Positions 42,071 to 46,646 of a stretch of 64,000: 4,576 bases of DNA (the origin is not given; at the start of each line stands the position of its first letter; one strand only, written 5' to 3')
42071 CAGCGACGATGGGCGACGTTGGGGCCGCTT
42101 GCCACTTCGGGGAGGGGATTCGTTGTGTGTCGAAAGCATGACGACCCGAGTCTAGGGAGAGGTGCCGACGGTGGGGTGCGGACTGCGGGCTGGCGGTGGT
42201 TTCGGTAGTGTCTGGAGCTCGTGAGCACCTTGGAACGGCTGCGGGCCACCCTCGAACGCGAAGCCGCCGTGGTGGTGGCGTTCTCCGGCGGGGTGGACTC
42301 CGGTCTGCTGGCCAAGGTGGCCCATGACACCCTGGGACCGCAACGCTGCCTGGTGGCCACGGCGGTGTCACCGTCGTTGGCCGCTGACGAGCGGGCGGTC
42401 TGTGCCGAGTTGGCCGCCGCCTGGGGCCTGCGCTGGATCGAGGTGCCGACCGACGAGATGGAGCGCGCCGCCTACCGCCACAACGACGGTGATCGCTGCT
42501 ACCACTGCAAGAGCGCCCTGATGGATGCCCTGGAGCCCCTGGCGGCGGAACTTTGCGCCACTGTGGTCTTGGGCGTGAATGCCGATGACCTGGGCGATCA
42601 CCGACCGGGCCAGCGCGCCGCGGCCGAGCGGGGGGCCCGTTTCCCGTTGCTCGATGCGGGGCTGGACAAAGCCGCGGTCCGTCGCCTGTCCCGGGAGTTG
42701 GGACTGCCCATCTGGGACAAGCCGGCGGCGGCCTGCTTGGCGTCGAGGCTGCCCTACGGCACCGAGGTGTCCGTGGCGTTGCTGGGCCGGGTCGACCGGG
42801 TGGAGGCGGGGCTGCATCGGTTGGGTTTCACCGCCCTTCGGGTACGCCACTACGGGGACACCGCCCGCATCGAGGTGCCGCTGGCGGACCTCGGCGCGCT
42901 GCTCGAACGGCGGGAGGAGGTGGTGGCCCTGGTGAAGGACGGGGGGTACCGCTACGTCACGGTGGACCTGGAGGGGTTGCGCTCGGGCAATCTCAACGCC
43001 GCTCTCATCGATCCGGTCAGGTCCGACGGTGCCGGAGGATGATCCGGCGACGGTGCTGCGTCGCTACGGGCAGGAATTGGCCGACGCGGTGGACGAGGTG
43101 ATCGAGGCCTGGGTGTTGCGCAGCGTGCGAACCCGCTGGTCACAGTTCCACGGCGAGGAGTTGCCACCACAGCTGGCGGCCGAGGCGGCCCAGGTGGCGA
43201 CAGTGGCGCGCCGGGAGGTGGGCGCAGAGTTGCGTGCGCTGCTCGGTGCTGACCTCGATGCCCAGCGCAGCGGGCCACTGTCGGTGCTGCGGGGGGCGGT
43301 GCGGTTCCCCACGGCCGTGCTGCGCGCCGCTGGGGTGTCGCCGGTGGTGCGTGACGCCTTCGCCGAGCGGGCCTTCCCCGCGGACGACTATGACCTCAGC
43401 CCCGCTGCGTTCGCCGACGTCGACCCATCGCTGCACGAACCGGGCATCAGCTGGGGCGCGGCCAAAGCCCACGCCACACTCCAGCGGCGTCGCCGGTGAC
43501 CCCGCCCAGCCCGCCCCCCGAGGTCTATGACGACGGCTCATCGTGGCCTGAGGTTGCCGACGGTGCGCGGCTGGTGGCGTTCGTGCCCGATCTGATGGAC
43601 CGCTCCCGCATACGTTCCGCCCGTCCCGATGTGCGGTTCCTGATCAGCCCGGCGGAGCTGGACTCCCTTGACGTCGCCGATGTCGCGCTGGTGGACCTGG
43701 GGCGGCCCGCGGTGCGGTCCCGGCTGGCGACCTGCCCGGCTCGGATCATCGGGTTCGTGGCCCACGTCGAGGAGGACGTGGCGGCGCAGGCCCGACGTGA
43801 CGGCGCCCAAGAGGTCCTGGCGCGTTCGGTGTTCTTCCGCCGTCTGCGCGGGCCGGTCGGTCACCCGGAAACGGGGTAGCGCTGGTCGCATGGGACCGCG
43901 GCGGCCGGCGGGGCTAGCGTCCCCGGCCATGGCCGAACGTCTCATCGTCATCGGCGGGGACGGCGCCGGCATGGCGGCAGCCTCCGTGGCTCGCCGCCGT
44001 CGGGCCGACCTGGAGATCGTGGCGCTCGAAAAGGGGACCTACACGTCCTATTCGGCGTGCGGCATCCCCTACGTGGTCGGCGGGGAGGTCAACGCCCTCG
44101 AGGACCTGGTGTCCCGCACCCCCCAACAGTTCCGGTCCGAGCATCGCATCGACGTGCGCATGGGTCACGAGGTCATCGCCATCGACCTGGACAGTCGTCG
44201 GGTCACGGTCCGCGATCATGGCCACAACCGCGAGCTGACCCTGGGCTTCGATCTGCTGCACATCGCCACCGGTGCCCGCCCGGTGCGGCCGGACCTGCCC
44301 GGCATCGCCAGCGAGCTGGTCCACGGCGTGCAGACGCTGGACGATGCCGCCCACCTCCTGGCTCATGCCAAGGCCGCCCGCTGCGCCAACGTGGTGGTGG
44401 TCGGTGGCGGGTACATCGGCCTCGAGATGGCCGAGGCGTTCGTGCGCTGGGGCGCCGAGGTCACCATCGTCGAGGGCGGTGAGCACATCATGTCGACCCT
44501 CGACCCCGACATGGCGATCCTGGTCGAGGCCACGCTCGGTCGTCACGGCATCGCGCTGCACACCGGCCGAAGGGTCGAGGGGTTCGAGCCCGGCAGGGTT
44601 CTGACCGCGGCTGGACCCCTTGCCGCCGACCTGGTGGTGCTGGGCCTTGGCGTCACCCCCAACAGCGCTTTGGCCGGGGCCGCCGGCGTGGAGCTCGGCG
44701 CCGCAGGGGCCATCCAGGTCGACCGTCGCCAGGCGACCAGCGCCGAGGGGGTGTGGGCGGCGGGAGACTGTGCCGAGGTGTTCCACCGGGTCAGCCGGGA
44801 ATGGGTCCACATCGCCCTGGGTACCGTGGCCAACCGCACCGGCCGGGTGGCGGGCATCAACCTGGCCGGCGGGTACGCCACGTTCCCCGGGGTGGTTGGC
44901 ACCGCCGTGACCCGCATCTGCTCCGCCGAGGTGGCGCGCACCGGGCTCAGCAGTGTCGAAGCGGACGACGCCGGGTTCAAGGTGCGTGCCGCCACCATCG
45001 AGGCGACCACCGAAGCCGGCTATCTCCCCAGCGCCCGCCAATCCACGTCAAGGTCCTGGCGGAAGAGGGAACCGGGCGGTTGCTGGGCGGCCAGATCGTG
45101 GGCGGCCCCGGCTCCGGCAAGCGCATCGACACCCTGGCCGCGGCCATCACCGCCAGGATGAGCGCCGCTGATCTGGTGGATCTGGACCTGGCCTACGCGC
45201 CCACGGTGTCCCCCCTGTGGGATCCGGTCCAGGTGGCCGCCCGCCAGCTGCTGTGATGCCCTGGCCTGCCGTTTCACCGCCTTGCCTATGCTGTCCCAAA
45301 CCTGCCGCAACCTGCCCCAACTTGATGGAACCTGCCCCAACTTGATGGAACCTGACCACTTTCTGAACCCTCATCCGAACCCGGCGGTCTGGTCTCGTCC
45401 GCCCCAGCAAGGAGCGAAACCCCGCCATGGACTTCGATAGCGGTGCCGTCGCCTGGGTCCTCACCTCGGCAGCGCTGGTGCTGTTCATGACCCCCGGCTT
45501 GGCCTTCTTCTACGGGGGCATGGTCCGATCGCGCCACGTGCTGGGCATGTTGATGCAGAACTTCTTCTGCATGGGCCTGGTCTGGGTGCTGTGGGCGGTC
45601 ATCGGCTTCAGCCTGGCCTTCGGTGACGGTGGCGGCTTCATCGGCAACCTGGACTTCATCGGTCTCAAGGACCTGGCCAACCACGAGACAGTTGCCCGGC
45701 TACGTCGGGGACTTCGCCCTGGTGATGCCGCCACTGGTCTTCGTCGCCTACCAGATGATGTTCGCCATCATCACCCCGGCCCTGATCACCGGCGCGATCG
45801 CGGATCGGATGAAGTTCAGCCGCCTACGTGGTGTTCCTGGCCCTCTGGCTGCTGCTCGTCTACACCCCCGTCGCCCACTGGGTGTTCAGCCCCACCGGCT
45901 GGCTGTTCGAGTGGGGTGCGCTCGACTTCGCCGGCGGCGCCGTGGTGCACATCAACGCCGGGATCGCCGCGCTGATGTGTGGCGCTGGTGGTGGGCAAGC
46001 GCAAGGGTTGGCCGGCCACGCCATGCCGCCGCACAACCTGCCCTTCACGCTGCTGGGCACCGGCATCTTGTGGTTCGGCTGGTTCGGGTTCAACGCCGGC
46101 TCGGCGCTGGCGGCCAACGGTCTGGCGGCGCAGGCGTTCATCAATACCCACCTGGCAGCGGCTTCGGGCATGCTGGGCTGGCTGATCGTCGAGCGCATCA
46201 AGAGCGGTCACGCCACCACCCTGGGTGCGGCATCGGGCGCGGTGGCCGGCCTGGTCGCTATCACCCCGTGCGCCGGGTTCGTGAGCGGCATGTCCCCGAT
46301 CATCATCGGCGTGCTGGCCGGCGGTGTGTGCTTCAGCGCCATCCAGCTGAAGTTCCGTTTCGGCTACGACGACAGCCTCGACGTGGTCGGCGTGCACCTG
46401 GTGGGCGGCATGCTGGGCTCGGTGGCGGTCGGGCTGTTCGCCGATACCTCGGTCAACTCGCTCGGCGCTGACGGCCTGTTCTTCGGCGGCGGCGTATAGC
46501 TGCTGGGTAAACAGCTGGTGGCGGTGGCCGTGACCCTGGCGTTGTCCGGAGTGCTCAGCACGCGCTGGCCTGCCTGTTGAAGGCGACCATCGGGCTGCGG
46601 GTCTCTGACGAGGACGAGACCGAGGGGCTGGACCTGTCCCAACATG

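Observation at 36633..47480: Frame-disrupting lesions are clustered in specific operons, not spread evenly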

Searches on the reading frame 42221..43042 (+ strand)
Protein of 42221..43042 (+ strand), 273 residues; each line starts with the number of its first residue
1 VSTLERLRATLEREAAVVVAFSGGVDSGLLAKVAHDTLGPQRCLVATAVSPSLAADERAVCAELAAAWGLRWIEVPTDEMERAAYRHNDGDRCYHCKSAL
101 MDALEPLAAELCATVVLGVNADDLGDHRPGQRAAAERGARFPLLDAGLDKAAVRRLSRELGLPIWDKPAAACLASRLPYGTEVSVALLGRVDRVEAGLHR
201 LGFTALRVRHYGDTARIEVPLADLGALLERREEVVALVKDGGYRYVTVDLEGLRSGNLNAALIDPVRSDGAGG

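Call 6: find_encoding_contigs(protein=window:42221-43042:+, flank=10000, max_places=10)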
Protein window:42221-43042:+ (273 aa): no gene with exactly this product is on record in the collection.

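Call 7: find_related_loci(query=window:42221-43042:+, collection=genome_contigs, flank=10000)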
Query window:42221-43042:+ (273 aa) in genome_contigs; peptide patterns used: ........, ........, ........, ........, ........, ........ (x = any residue, [..] = any of these).
600 stretches matched a pattern (row limit reached: there are more); 580 encode a relative of the query (tblastn E <= 1e-3); the best 80 are kept; 80 distinct loci.
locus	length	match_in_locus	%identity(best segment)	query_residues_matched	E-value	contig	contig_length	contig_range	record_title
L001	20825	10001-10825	88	1-271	1e-155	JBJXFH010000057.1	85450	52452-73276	MAG: Acidimicrobiales bacterium isolate F1F2.bin.495 k127_9297647, whole genome shotgun sequence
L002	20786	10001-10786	79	1-262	6e-132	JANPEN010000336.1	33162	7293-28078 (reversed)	MAG: Acidimicrobiia bacterium isolate VAR_78_metabat_23 VAR_78_k141_3741061, whole genome shotgun sequence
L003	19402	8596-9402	69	4-272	2e-111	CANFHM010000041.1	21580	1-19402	MAG: Microthrixaceae bacterium isolate Jr-14may18-157 genome assembly, contig: Jr-14may18-C3726, whole genome shotgun se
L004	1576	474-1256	73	4-262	1e-118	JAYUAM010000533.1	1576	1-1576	MAG: Acidimicrobiia bacterium isolate GFS_6502 GFS_6502_532, whole genome shotgun sequence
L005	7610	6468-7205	72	17-262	1e-109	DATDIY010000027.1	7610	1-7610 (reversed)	MAG TPA_asm: Acidimicrobiales bacterium isolate SMAG_U316 k141_289204, whole genome shotgun sequence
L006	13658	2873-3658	70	1-262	6e-109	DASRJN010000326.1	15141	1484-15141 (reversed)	MAG TPA_asm: Acidimicrobiales bacterium isolate SMAG_U10137 k141_77430, whole genome shotgun sequence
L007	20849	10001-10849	66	2-273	1e-108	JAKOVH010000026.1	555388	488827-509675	MAG: Actinomycetes bacterium isolate JPNG_maxbin.048 k201_252245, whole genome shotgun sequence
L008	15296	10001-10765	69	1-259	2e-108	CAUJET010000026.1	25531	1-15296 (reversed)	MAG: Actinomycetota bacterium isolate KLAP8 genome assembly, contig: KLAP8_548938, whole genome shotgun sequence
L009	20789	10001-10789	68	3-266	4e-108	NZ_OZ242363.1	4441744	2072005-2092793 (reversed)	MAG: Candidatus Poriferisodalis sp. isolate 3ecd5611-abd8-4ec1-8e8b-c033b5c04d4f chromosome 1, complete sequence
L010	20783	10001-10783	68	3-264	4e-108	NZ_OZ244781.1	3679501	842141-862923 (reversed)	MAG: Candidatus Poriferisodalis sp. isolate c3018eb0-1123-4d97-bc7b-de5a35ff26ec chromosome 1, complete sequence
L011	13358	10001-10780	64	7-266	1e-107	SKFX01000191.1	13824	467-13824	MAG: Ilumatobacteraceae bacterium isolate CSBr16_110 CSBr16-4339, whole genome shotgun sequence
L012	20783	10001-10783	69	4-264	2e-107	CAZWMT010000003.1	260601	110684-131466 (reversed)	MAG TPA_asm: uncultured Microthrixaceae bacterium isolate SRP342105_co2_391 genome assembly, contig: NODE_17_length_2606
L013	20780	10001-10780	67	2-262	5e-107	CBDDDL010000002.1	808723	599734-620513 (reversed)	MAG: Candidatus Poriferisodalis sp. isolate 73964222-c0af-4b42-b62a-479d994b16b6 genome assembly, contig: contig_2, whol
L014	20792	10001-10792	66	4-267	9e-107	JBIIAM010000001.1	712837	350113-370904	MAG: Acidimicrobiales bacterium isolate ME2000-05-11D8pf_3300042483_group1_bin89 Rohwer_bin114_scaffold_1_c1, whole geno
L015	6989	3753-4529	68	4-262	8e-107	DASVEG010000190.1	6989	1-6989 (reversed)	MAG TPA_asm: Acidimicrobiales bacterium isolate SMAG_U2054 k141_91610, whole genome shotgun sequence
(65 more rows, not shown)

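Call 50: search_protein_families(library=pfam, proteins=[window:42221-43039:+], max_evalue=0.0001)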
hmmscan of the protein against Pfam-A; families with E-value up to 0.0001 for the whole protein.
window:42221-43039:+ (273 aa): 1 family
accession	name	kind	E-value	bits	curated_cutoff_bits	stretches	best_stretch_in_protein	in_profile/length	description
PF02540.23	NAD_synthase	-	8.1e-05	22.3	21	0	15-83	19-87/242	NAD synthase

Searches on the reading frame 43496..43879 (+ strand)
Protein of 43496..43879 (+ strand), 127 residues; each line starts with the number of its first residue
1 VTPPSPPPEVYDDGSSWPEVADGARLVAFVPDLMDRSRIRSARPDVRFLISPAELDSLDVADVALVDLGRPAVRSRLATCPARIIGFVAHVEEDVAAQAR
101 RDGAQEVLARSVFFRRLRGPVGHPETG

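Call 16: find_related_loci(query=window:43496-43879:+, collection=metagenome_contigs, flank=10000)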
Query window:43496-43879:+ (127 aa) in metagenome_contigs; peptide patterns used: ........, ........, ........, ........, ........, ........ (x = any residue, [..] = any of these).
600 stretches matched a pattern (row limit reached: there are more); 83 encode a relative of the query (tblastn E <= 1e-3); the best 80 are kept; 80 distinct loci.
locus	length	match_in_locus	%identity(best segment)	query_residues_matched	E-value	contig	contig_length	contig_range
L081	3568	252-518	53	25-114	2e-22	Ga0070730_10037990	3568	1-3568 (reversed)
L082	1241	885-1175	51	26-117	1e-20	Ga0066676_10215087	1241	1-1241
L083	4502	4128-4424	49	24-117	9e-20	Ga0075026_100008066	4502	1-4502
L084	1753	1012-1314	49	26-122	2e-19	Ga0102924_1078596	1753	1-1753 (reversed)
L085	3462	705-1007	49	26-122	2e-19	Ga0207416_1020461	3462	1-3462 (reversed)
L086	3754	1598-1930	45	4-114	5e-19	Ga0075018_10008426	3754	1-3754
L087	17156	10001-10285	42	26-121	5e-19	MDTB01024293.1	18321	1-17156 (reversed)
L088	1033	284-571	47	26-117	5e-19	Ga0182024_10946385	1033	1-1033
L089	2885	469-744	51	25-117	8e-19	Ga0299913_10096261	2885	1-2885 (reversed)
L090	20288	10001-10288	41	26-122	2e-18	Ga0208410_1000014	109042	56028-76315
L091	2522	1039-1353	45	26-127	4e-18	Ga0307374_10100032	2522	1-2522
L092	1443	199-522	41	16-124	5e-18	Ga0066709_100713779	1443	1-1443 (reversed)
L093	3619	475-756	39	28-122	5e-18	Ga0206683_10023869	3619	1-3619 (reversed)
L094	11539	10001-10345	46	3-118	6e-18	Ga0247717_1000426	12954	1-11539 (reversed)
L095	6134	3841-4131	46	25-122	8e-18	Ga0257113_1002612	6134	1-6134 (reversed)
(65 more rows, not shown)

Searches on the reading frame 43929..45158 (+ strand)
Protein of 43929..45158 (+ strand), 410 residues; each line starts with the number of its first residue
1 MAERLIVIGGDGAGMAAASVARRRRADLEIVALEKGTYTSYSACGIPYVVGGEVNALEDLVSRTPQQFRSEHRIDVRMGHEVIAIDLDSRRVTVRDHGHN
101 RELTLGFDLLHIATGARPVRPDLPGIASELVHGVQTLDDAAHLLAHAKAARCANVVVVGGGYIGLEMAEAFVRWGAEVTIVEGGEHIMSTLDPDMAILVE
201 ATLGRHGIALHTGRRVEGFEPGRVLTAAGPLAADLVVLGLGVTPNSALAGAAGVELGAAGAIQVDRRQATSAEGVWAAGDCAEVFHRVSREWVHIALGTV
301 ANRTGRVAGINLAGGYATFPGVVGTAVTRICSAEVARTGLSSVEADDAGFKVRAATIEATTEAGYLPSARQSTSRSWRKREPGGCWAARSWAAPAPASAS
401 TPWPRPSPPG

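Call 50: search_protein_families(library=pfam, proteins=[window:43929-45158:+], max_evalue=0.0001)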
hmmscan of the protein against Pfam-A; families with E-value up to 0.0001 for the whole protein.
window:43929-45158:+ (410 aa): 4 families
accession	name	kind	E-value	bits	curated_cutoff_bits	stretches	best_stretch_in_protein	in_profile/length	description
PF07992.20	Pyr_redox_2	-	3.1e-60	204.5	26.1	1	4-292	2-278/291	Pyridine nucleotide-disulphide oxidoreductase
PF00070.33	Pyr_redox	-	4e-20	72.6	22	1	154-220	1-67/82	Pyridine nucleotide-disulphide oxidoreductase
PF13738.12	Pyr_redox_3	-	3.5e-06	26.9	30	0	71-279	93-305/305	Pyridine nucleotide-disulphide oxidoreductase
PF00890.30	FAD_binding_2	-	6.5e-05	22.7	20.4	0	5-68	2-75/414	FAD binding domain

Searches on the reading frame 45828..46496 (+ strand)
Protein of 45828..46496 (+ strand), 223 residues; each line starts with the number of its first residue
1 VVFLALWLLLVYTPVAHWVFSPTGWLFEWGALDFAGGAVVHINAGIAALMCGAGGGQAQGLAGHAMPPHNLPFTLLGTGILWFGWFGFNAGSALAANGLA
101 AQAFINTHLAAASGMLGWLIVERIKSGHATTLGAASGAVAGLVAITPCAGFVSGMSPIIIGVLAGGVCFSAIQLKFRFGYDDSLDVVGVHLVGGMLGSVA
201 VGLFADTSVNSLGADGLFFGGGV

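Call 50: search_protein_families(library=pfam, proteins=[window:45828-46496:+], max_evalue=0.0001)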
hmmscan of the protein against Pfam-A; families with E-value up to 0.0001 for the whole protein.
window:45828-46496:+ (223 aa): 1 family
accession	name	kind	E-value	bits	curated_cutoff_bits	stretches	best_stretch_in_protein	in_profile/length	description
PF00909.26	Ammonium_transp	-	2.3e-69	234.5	23.2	1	1-220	116-342/399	Ammonium Transporter Family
